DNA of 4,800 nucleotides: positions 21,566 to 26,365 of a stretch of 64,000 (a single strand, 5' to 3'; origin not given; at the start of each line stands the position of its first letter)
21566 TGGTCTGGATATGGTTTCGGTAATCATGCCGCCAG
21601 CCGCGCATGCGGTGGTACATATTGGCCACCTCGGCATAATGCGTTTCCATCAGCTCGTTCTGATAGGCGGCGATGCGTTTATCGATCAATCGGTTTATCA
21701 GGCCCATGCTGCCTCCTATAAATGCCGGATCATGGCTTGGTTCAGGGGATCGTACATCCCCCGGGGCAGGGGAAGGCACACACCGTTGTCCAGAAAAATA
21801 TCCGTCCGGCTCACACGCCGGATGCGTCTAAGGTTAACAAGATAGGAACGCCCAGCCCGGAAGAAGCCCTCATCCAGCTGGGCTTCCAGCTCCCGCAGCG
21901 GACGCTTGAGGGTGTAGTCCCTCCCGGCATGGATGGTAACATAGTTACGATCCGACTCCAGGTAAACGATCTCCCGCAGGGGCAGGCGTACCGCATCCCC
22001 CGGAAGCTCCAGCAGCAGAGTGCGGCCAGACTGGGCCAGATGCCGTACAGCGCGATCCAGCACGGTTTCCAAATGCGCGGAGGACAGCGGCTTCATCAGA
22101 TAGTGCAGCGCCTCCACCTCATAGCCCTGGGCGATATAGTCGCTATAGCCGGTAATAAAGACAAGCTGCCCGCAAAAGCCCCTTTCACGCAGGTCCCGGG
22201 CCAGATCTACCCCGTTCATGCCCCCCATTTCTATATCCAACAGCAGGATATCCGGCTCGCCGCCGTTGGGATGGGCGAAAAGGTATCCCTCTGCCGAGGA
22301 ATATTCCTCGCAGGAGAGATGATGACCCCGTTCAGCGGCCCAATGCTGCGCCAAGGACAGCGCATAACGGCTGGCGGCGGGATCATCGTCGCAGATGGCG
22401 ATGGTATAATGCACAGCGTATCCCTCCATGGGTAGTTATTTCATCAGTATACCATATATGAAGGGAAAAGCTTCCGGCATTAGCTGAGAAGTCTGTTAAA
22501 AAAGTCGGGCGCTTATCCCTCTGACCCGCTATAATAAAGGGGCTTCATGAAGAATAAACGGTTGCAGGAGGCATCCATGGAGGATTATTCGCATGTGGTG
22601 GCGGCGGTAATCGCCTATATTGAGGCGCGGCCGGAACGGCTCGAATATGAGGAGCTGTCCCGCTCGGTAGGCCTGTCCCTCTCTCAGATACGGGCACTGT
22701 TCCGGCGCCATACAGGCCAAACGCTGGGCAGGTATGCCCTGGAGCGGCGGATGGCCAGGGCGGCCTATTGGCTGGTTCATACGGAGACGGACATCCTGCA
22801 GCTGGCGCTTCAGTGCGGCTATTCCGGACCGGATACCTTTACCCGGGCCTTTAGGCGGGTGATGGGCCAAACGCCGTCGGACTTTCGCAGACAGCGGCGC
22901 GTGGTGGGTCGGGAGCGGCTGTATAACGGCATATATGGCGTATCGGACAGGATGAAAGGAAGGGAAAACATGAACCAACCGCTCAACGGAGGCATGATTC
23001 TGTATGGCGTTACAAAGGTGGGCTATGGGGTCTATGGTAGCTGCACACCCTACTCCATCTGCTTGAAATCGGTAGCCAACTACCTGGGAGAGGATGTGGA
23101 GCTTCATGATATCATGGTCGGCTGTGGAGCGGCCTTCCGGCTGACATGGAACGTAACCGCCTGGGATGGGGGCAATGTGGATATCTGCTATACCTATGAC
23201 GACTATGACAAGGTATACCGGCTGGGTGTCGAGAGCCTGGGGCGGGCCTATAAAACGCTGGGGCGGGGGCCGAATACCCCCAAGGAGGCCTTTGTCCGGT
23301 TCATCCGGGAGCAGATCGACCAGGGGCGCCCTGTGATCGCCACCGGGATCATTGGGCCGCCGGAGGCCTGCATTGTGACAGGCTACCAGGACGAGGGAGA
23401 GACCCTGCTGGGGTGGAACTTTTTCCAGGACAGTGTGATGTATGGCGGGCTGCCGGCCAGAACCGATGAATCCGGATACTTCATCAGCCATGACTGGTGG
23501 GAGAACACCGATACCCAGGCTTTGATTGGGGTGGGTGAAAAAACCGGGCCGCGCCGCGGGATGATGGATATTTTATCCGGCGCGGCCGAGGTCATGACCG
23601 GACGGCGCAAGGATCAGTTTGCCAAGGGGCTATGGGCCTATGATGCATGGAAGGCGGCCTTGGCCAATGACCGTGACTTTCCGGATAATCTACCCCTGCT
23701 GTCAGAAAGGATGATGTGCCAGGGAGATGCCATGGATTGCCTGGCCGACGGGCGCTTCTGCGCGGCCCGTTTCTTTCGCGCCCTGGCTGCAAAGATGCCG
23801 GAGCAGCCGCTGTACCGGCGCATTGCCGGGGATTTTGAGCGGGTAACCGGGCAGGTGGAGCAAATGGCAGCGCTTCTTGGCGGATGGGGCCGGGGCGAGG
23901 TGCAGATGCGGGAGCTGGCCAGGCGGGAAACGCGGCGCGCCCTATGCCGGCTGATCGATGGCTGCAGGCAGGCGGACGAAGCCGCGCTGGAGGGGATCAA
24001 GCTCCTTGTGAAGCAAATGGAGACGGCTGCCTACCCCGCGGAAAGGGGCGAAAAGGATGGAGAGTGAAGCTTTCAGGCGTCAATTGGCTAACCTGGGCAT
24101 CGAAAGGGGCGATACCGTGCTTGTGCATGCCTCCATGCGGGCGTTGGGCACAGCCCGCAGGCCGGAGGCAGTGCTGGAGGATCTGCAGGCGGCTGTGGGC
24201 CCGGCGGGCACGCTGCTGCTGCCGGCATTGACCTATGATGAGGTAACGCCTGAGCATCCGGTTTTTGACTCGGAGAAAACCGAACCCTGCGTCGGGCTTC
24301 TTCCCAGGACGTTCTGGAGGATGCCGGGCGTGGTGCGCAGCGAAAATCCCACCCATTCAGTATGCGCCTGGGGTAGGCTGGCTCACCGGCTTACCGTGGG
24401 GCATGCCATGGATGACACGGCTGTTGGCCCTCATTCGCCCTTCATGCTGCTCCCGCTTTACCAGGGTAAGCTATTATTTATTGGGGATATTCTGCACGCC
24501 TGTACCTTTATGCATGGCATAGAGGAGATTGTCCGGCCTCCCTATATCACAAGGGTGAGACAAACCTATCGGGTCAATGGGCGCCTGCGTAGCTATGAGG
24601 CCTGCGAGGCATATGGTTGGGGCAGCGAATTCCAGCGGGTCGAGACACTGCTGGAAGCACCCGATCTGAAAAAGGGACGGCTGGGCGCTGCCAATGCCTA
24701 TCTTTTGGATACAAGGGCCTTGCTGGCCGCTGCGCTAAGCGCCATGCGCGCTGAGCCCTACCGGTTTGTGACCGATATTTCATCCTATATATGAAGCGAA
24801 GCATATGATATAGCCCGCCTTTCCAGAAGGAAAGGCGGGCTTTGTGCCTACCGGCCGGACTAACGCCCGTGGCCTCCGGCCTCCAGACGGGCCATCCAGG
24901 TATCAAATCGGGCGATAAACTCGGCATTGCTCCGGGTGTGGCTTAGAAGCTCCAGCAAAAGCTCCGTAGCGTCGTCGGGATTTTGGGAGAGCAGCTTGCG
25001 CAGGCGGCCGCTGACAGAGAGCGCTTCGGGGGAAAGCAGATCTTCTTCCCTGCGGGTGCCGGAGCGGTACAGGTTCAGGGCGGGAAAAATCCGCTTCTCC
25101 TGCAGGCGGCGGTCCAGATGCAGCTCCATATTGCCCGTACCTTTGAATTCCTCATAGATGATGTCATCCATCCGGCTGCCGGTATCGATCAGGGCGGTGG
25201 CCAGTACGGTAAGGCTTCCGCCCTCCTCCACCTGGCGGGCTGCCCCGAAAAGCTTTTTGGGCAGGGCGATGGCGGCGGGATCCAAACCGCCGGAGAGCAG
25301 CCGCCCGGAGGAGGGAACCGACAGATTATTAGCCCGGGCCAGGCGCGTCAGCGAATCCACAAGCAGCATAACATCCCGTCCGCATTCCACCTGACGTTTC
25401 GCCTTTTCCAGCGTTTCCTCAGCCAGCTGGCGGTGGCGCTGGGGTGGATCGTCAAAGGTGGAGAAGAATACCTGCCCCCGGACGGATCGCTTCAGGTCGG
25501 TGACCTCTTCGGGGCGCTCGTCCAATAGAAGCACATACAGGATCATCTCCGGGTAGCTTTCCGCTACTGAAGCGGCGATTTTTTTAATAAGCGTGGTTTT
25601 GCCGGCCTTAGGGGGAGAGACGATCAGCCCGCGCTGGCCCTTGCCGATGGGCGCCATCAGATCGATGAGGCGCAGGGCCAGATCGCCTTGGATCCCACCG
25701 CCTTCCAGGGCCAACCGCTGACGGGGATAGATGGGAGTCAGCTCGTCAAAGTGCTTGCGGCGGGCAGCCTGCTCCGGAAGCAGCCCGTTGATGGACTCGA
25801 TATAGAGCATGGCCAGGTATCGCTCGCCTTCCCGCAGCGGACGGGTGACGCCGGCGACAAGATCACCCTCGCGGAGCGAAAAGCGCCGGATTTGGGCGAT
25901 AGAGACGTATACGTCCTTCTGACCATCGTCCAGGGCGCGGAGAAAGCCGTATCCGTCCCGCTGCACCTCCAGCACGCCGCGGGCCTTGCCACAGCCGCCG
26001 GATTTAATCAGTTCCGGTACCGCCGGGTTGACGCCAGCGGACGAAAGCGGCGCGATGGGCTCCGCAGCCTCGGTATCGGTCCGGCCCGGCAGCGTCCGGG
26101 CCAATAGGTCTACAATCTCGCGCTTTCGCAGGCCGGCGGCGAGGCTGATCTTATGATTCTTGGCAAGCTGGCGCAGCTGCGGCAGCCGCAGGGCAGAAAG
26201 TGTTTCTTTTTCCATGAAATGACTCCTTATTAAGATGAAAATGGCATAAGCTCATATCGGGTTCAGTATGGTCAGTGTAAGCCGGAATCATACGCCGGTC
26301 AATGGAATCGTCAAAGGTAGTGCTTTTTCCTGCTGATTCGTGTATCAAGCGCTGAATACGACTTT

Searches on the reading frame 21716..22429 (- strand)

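Call 3: search_protein_families(library=pfam, proteins=[window:21716-22429:-], max_evalue=0.01)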
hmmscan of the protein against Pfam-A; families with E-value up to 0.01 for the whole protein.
window:21716-22429:- (237 aa): 2 families
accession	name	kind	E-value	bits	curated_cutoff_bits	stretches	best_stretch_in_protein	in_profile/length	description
PF04397.21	LytTR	-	9.2e-17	61.5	22.6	1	147-233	4-97/98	LytTr DNA-binding domain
PF00072.30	Response_reg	-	1.2e-12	48.4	30.2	1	10-123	1-109/111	Response regulator receiver domain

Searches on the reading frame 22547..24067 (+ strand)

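Call 3: search_protein_families(library=pfam, proteins=[window:22547-24067:+], max_evalue=0.01)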
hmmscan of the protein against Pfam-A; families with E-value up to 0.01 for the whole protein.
window:22547-24067:+ (506 aa): 2 families
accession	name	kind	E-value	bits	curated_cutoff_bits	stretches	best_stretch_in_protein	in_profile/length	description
PF12833.13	HTH_18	-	4e-21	75.5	33.6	1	37-116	1-80/80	Helix-turn-helix domain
PF00165.29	HTH_AraC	-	1.1e-12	48.2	26.6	1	78-115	6-42/42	Bacterial regulatory helix-turn-helix proteins, AraC family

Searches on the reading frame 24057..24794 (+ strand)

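Call 3: search_protein_families(library=pfam, proteins=[window:24057-24794:+], max_evalue=0.01)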
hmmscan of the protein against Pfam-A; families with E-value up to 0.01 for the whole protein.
window:24057-24794:+ (245 aa): 1 family
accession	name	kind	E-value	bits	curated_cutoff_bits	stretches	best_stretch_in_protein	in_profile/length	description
PF02522.19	Antibiotic_NAT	-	2e-46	158.9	25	1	22-230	1-231/232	Aminoglycoside 3-N-acetyltransferase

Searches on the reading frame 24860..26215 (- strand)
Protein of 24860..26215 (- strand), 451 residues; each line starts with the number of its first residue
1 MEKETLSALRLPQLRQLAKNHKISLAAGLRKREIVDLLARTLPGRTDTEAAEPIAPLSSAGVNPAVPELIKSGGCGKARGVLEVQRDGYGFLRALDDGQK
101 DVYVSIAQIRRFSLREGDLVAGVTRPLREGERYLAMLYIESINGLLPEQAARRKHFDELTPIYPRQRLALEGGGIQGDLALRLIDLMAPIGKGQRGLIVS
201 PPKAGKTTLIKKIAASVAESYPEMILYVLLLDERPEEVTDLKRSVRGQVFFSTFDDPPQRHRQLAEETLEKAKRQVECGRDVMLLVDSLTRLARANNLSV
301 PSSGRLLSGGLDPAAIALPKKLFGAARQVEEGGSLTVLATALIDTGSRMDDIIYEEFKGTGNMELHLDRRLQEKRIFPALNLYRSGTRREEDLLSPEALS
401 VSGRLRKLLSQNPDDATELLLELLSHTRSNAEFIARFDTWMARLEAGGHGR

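Call 3: search_protein_families(library=pfam, proteins=[window:24860-26215:-], max_evalue=0.01)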
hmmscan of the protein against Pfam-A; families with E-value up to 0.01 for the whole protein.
window:24860-26215:- (451 aa): 6 families
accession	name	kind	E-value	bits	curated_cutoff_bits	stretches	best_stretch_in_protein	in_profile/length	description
PF07497.18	Rho_RNA_bind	-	2.7e-24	85.2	27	1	79-148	2-73/73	Rho termination factor, RNA-binding domain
PF00006.31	ATP-synt_ab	-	1.9e-21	77.1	29.5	1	181-385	2-211/213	ATP synthase alpha/beta family, nucleotide-binding domain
PF07498.18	Rho_N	-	0.00048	20.5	24.9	1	6-35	2-31/43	Rho termination factor, N-terminal domain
PF08206.17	OB_RNB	-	0.00072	19.6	24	1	80-110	1-30/58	Ribonuclease B OB domain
PF13481.12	AAA_25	-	0.0014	18.8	27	1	190-302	30-165/195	AAA domain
PF05729.18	NACHT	-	0.0082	16.4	26.7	0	205-298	12-99/167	NACHT domain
